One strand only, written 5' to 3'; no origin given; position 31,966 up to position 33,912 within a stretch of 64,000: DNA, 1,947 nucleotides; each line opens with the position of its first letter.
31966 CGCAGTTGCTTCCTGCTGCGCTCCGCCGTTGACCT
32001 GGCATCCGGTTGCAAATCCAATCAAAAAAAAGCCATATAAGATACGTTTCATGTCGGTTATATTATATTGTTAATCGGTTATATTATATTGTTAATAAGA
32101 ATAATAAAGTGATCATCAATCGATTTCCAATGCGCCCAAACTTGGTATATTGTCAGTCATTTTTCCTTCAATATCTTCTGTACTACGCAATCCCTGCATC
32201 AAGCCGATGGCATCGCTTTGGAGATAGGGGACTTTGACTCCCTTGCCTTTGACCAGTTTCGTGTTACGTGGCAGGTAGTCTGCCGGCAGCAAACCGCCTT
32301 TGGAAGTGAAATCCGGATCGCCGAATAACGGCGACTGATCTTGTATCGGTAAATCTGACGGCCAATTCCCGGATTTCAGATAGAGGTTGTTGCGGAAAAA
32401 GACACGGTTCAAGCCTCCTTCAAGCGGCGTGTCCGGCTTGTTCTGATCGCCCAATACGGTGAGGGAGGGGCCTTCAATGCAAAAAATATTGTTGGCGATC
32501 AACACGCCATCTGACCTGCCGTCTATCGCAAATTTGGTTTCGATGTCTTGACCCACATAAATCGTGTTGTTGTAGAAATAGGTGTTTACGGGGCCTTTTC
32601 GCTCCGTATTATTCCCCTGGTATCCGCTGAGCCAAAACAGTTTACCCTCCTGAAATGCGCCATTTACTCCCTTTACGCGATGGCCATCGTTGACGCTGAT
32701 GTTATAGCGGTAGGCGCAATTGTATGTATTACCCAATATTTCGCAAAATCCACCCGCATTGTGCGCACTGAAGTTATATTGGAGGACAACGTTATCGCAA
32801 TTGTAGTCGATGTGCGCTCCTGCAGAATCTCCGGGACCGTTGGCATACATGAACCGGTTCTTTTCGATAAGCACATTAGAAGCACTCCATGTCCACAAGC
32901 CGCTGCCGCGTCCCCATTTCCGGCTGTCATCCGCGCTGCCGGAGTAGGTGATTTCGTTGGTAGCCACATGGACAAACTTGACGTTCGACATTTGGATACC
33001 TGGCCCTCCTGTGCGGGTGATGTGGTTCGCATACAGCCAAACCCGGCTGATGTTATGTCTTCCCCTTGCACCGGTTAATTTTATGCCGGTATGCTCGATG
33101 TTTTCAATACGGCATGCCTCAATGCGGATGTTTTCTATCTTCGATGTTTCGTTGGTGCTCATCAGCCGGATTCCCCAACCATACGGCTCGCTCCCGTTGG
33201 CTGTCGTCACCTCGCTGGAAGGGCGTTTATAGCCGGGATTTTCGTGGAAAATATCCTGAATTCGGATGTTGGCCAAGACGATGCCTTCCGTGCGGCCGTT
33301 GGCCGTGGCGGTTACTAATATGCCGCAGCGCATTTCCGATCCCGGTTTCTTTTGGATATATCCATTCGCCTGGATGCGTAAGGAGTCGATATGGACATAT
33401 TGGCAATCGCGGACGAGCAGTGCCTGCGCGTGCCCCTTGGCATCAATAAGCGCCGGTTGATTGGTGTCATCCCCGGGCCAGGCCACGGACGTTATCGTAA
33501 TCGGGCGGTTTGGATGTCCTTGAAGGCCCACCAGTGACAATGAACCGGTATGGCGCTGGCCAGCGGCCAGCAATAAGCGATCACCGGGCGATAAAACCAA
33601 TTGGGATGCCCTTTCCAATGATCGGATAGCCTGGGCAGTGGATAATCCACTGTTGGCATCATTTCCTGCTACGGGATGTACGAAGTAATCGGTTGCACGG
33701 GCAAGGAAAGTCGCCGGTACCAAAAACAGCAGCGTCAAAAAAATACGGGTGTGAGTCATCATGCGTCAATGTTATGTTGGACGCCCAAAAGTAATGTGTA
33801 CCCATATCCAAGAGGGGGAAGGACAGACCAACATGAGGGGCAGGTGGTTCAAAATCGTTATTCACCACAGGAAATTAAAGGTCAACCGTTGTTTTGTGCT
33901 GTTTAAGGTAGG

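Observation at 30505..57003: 26-kb sulfatase-rich polysaccharide utilization locus (sulfated-glycan PUL)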

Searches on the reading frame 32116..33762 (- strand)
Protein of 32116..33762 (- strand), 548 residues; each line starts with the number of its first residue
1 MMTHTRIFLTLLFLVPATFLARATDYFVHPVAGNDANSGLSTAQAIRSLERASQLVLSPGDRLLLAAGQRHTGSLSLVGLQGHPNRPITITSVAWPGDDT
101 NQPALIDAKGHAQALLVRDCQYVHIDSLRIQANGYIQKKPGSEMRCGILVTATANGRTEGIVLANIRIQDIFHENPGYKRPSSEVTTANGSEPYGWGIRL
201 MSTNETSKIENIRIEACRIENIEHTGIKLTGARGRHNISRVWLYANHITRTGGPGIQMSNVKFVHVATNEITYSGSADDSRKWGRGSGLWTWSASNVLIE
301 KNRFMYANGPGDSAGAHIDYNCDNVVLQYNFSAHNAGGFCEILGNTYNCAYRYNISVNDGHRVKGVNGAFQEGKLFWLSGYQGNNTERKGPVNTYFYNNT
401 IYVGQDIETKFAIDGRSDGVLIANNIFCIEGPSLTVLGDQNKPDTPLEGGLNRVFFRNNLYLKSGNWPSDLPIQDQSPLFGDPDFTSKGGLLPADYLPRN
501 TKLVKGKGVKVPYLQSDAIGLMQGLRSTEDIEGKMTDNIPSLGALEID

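Call 3: search_protein_families(library=pfam, proteins=[window:32116-33762:-])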
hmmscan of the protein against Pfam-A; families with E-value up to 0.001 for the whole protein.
window:32116-33762:- (548 aa): 1 family
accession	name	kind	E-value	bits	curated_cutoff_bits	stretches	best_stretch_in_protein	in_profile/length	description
PF13229.12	Beta_helix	-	6.7e-07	29.5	25.9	1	211-358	10-136/158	Right handed beta helix region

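Call 12: search_solved_structures(query=window:32116-33762:-, max_evalue=0.1)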
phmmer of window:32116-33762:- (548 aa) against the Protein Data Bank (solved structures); distinct sequences matched with E-value up to 0.1: 2.
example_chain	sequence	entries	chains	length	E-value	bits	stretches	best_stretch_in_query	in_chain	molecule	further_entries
6kqs_A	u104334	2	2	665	1.2e-11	47.4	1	26-359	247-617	lacto-N-biosidase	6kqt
7v6m_A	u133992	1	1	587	1.9e-08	36.8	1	22-133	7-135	Fibronectin type III domain-containing protein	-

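Call 27: find_homologous_proteins(query=window:32116-33762:-, max_evalue=0.00001)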
Query window:32116-33762:- (548 aa): 2197 proteins with E <= 0.00001 among 8000 candidates; the best 120 are listed.
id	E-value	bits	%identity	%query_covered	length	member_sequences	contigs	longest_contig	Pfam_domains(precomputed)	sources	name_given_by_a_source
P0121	0.0e+0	1208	94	100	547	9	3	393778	PF13229.13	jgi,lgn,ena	-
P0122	0.0e+0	1027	80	100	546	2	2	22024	PF13229.13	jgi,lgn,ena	-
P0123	4.5e-280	948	75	100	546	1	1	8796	PF13229.13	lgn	-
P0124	7.2e-267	905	70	100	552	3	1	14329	PF13229.13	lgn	-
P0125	8.3e-263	891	70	100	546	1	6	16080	PF13229.13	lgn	-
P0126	9.9e-262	888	70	100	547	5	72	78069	PF13229.13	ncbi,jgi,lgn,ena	-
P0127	3.2e-250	850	67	99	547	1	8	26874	PF13229.13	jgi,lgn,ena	-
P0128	1.5e-224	765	60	99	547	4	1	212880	PF13229.13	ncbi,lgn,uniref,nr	ncbi:right-handed parallel beta-helix repeat-containing protein [Parapedobacter sp. SGR-10]|uniref:r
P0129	3.3e-219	747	60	99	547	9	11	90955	PF13229.13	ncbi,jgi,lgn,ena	-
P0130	9.8e-219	746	60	97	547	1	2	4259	PF13229.13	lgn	-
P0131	7.5e-213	726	59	99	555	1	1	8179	PF13229.13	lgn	-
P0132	6.2e-210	717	58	98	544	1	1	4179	PF13229.13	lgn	-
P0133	1.5e-209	716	59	99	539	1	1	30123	PF13229.13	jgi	jgi:Right handed beta helix region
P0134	1.9e-207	709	58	100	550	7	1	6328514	PF13229.13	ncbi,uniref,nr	ncbi:right-handed parallel beta-helix repeat-containing protein [Rudanella lutea]|uniref:right-hande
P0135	3.1e-207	708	58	100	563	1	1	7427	PF13229.13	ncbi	-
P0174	6.6e-198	677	55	96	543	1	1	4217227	PF13229.13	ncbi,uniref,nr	ncbi:right-handed parallel beta-helix repeat-containing protein [Flavobacterium nackdongense]|uniref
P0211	7.7e-195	667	55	99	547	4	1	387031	PF13229.13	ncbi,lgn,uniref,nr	ncbi:parallel beta helix pectate lyase-like protein [Jejuia pallidilutea]|uniref:Parallel beta helix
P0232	9.9e-194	663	55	100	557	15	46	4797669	PF13229.13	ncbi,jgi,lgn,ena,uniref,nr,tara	ncbi:MAG TPA: right-handed parallel beta-helix repeat-containing protein [Algoriphagus sp.]|jgi:hypo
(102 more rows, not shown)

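Call 30: find_encoding_contigs(protein=P0134, flank=10000, max_places=2)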
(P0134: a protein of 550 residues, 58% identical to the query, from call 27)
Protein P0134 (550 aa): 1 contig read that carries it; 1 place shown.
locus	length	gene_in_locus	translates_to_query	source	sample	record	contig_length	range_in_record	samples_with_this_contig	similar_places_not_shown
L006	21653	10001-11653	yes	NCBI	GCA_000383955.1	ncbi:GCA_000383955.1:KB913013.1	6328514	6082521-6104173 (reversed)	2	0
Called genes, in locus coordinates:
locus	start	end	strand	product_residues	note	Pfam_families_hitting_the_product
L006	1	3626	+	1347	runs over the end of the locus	PF07494:Reg_prop (faint), PF07495:Y_Y_Y, PF00512:HisKA, PF02518:HATPase_c, PF00072:Response_reg, PF12833:HTH_18, PF00165:HTH_AraC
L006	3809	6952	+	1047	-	PF13620:CarboxypepD_reg, PF13715:CarbopepD_reg_2, PF07715:Plug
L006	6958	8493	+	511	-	PF14322:SusD-like_3, PF07980:SusD_RagB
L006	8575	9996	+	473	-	PF00884:Sulfatase, PF16347:SGSH_C (weak)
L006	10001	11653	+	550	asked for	PF13229:Beta_helix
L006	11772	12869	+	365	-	PF13776:DUF4172, PF02661:Fic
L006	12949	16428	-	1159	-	PF11790:Glyco_hydro_cc, PF18962:Por_Secre_tail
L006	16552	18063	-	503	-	PF00884:Sulfatase, PF01663:Phosphodiest, PF16347:SGSH_C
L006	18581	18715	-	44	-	-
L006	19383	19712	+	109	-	PF12840:HTH_20, PF01022:HTH_5, PF13412:HTH_24 (faint)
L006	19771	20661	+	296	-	PF01135:PCMT, PF13489:Methyltransf_23, PF01209:Ubie_methyltran, PF01728:FtsJ (weak), PF08241:Methyltransf_11, PF08242:Methyltransf_12, PF13649:Methyltransf_25, PF13847:Methyltransf_31, +2 more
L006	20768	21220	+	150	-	PF00583:Acetyltransf_1, PF13527:Acetyltransf_9 (weak), PF13673:Acetyltransf_10, PF13508:Acetyltransf_7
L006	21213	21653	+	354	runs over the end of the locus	PF01758:SBF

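Call 31: find_encoding_contigs(protein=P0174, flank=10000, max_places=2)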
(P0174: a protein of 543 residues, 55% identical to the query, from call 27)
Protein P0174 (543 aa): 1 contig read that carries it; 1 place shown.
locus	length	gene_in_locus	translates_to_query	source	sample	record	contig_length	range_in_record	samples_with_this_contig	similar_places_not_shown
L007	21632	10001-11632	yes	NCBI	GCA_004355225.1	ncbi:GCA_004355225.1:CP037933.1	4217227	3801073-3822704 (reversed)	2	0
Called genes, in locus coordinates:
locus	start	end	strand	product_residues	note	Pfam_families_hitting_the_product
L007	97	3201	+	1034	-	PF13620:CarboxypepD_reg, PF13715:CarbopepD_reg_2, PF07715:Plug, PF00593:TonB_dep_Rec_b-barrel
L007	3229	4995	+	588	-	PF07980:SusD_RagB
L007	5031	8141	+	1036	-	PF07715:Plug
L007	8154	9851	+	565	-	PF14322:SusD-like_3, PF07980:SusD_RagB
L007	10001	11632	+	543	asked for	PF13229:Beta_helix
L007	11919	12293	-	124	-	PF02142:MGS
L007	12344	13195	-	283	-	-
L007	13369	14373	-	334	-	PF00044:Gp_dh_N, PF02800:Gp_dh_C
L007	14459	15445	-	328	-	PF00365:PFK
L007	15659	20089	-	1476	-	PF27051:TamB_N, PF04357:TamB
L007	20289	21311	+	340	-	PF00814:TsaD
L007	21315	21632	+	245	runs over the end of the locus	PF20260:PUA_4, PF04452:Methyltrans_RNA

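Call 35: predict_structure(alignment_id=A1)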
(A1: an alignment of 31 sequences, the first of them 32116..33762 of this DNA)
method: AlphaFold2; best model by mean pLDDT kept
length: 548 residues; sequences in the alignment: 31
mean_pLDDT: 81.8   pTM: 0.85
mean pLDDT of the five models: 81.8, 80.2, 77.3, 72.5, 72.4
residues with pLDDT >= 90: 237; 70-90: 187; 50-70: 87; < 50: 37
segments of 3 or more residues with pLDDT < 50: 311-313, 337-339, 342-348, 358-373, 440-442
pLDDT, mean of each block of 10 residues (from residue 1): 75 65 91 97 98 97 98 98 97 89 95 97 98 86 87 97 98 92 73 89 95 98 96 90 97 91 91 89 85 81 76 58 68 55 44 46 34 55 58 78 78 75 89 71 53 87 87 89 87 84 90 75 69 79 79
secondary structure, 60 per line:
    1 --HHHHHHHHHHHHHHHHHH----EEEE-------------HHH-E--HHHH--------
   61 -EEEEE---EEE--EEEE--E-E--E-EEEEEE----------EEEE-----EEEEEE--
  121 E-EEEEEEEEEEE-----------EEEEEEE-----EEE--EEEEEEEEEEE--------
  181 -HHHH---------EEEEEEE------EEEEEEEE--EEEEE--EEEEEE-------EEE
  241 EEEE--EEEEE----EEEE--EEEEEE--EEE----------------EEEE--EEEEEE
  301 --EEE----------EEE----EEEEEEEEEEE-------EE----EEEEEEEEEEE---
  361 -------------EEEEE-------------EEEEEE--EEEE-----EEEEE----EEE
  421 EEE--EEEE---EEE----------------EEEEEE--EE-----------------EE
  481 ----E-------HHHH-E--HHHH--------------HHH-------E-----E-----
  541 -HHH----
elements in order: H3-20 E25-28 H49-52 E62-66 E70-72 E75-78 E88-93 E104-107 E113-118 E123-133 E145-151 E157-159 E162-172 H182-185 E195-201 E208-215 E218-222 E225-230 E238-244 E247-251 E256-259 E262-267 E270-272 E289-292 E295-300 E303-305 E316-318 E323-333 E347-357 E374-378 E392-397 E400-403 E409-413 E418-423 E426-429 E433-435 E452-457 H493-496 H501-504

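Call 37: search_protein_families(library=ncbifam, proteins=[window:32116-33762:-], max_evalue=0.00001)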
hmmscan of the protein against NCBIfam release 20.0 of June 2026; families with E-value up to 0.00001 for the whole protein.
window:32116-33762:- (548 aa): 1 family
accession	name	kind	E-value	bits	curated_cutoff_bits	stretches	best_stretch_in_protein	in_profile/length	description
NF047897.1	LctobiosidLnbX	equivalog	7.7e-08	30.7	2500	0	22-111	42-131/1498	lacto-N-biosidase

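Call 38: fold_search(model_id=the predicted structure, library=pdb)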
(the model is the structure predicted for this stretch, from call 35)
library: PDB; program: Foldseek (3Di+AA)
matches with E <= 10: 475; with E <= 0.001: 89
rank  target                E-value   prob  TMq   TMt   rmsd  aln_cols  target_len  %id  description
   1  7v6m_A                2.1e-17  1.00  0.62  0.60   7.5       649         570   18  Crystal structure of lacto-N-biosidase TnX from Tynzenella nexilis, lacto-N-biose complex (released 2022-02-09)
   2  7v6i_A                3.0e-17  1.00  0.62  0.57   8.6       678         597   16  Crystal structure of lacto-N-biosidase BsaX from Bifidobacterium saguini, lacto-N-biose complex (released 2022-02-09)
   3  5gqc_A                1.1e-15  1.00  0.64  0.60   7.8       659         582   18  Crystal structure of lacto-N-biosidase LnbX from Bifidobacterium longum subsp. longum, ligand-free form (released 2017-04-19)
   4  5gqc_D                1.2e-15  1.00  0.65  0.62   7.7       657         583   18  Crystal structure of lacto-N-biosidase LnbX from Bifidobacterium longum subsp. longum, ligand-free form (released 2017-04-19)
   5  6kqs_A                4.2e-14  1.00  0.55  0.49   7.0       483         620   20  Crystal Structure of GH136 lacto-N-biosidase from Eubacterium ramulus - selenomethionine derivative (released 2020-06-10)
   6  6kqt_A                2.6e-13  1.00  0.55  0.49   5.5       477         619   19  Crystal Structure of GH136 lacto-N-biosidase from Eubacterium ramulus - native protein (released 2020-06-10)
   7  7o84_A                1.8e-07  1.00  0.52  0.67   9.0       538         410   13  Structure of the PL6 family alginate lyase Pedsa0632 from Pseudopedobacter saltans in complex with substrate (released 2021-07-28)
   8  7o84_B                4.8e-07  1.00  0.46  0.60   6.2       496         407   12  Structure of the PL6 family alginate lyase Pedsa0632 from Pseudopedobacter saltans in complex with substrate (released 2021-07-28)
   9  5olq_C                5.5e-07  1.00  0.43  0.54   8.2       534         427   10  Rhamnogalacturonan lyase (released 2017-11-29)
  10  7o7a_A                7.2e-07  1.00  0.43  0.55   9.9       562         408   11  Structure of the PL6 family alginate lyase Pedsa0632 from Pseudopedobacter saltans (released 2021-07-28)
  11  9ozl_C                7.2e-07  1.00  0.29  0.40  11.4       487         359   13  Crystal structure of the polysaccharide lyase RbmB from Vibrio cholerae (released 2026-03-11)
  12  7o7a_B                9.9e-07  1.00  0.41  0.53   9.2       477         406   12  Structure of the PL6 family alginate lyase Pedsa0632 from Pseudopedobacter saltans (released 2021-07-28)
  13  5olr_A                1.6e-06  1.00  0.45  0.56   8.0       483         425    9  Rhamnogalacturonan lyase (released 2017-11-29)
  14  8bwk_B                1.6e-06  1.00  0.47  0.37   6.6       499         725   13  Metagenomic derived PL6 alginate lyase (released 2023-12-20)
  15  5olr_C                1.7e-06  1.00  0.44  0.56   7.8       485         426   10  Rhamnogalacturonan lyase (released 2017-11-29)
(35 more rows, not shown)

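Call 39: find_related_loci(query=A1, collection=genome_contigs, flank=10000)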
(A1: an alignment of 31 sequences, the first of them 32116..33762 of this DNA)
Query A1 (548 aa) in genome_contigs; peptide patterns used: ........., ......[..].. (x = any residue, [..] = any of these).
352 stretches matched a pattern; 332 encode a relative of the query (tblastn E <= 1e-3); the best 80 are kept; 80 distinct loci.
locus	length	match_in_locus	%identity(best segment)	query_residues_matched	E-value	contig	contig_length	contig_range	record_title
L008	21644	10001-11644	95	1-548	0e+0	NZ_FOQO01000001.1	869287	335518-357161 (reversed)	Parapedobacter indicus strain RK1, whole genome shotgun sequence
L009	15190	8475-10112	72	1-548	0e+0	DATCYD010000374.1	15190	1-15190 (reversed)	MAG TPA_asm: Anseongella sp. isolate SMAG_U7456 k141_105533, whole genome shotgun sequence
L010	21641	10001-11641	70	2-548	0e+0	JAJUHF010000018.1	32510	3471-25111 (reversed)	MAG: Anseongella ginsenosidimutans isolate bin57 k141_216838_length_32510_cov_57.2896, whole genome shotgun sequence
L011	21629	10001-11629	60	3-547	0e+0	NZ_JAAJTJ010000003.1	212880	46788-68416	Parapedobacter sp. SGR-10 3, whole genome shotgun sequence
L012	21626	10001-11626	60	5-548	0e+0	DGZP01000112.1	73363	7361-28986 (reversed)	MAG TPA_asm: Proteiniphilum sp. UBA4977 UBA4977_contig_1457, whole genome shotgun sequence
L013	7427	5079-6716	58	1-547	0e+0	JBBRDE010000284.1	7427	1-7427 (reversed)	MAG: Cytophagales bacterium isolate Co_metawrap_2438 Cmw_2438_k141_14295296_length_7427_cov_6.0000, whole genome shotgun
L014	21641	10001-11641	58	2-547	0e+0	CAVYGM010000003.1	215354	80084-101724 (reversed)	MAG: uncultured Cytophagales bacterium isolate MFD01275.bin.2.135 genome assembly, contig: contig_17015, whole genome sh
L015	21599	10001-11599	58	2-545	0e+0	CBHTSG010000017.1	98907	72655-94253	MAG TPA_asm: uncultured Cyclobacteriaceae bacterium isolate ERR14722429_binner123_Refined_45 genome assembly, contig: ER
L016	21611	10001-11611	57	7-547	0e+0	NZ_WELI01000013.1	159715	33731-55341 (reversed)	Rudanella paleaurantiibacter strain HX-22-17 Scaffold11_1, whole genome shotgun sequence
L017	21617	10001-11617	57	7-547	0e+0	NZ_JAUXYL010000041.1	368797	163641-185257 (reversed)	MAG: Algoriphagus sp. isolate C18_concoct.bin.171 C18_k141_106350, whole genome shotgun sequence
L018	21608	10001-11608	54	8-546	0e+0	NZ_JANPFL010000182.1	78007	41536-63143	MAG: Flavobacterium sp. isolate VAR_78_concoct_270_sub VAR_78_k141_2469751, whole genome shotgun sequence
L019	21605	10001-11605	54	7-546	0e+0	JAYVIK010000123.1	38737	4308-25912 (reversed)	MAG: Flavobacterium sp. isolate GL51_DN_metabinner_15_sub GL51_DN_metabinner_15_sub_122, whole genome shotgun sequence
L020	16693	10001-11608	54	8-546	0e+0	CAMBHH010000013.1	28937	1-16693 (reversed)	MAG: Flavobacterium psychrophilum isolate MsH-01oct19-160 genome assembly, contig: MsH-01oct19-C2828, whole genome shotg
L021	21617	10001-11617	55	8-547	0e+0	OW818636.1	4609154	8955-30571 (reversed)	metagenome genome assembly, chromosome: 1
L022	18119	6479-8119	56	1-547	0e+0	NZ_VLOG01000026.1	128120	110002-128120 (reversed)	Algoriphagus algorifonticola strain hg1 26, whole genome shotgun sequence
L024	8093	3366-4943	54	19-546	0e+0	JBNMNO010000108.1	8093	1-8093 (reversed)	MAG: Mariniflexile sp. isolate 3300055475_18 Ga0535646_0008234, whole genome shotgun sequence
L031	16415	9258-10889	53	2-546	0e+0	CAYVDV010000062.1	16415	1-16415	MAG TPA_asm: uncultured Saprospiraceae bacterium isolate binchicken_co118_291 genome assembly, contig: NODE_3726_length_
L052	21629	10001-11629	53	1-547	0e+0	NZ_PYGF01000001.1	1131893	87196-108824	Cecembia rubra strain DSM 28057 Ga0181025_101, whole genome shotgun sequence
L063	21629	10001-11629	53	1-547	0e+0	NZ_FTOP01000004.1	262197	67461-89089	Belliella pelovolcani strain DSM 46698, whole genome shotgun sequence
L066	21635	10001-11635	50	8-546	0e+0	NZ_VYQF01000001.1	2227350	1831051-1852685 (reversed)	Ginsengibacter hankyongi strain BR5-29 BR5-29-2_scaffold1, whole genome shotgun sequence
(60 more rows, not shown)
